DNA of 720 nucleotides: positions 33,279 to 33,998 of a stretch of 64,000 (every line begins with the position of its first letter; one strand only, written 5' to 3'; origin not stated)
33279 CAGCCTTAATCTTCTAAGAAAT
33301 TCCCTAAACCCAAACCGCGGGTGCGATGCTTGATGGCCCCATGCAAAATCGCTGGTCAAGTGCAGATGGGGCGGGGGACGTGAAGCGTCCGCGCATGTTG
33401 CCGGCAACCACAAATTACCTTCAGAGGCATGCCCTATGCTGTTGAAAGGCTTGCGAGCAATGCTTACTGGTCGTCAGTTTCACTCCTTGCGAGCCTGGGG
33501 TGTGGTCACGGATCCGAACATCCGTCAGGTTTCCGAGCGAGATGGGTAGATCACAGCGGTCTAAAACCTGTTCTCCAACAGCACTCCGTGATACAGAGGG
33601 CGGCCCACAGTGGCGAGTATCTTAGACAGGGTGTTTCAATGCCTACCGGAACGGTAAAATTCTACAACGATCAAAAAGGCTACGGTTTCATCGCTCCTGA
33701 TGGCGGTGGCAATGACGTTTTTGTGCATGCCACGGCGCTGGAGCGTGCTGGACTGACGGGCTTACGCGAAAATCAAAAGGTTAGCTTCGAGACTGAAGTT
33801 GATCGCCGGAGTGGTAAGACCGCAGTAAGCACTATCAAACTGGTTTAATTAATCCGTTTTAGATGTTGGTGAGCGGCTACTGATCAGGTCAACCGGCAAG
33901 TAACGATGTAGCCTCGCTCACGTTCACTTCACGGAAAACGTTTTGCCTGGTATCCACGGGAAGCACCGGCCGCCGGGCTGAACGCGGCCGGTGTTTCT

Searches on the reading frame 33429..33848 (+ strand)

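Call 10: search_protein_families(library=pfam, proteins=[window:33429-33848:+], max_evalue=0.001)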
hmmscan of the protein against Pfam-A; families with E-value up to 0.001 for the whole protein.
window:33429-33848:+ (139 aa): 2 families
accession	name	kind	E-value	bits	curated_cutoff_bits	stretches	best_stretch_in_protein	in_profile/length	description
PF00313.28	CSD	-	3e-18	65.9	27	1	73-134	2-62/66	'Cold-shock' DNA-binding domain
PF08206.17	OB_RNB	-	0.00018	21.6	24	1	81-107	6-32/58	Ribonuclease B OB domain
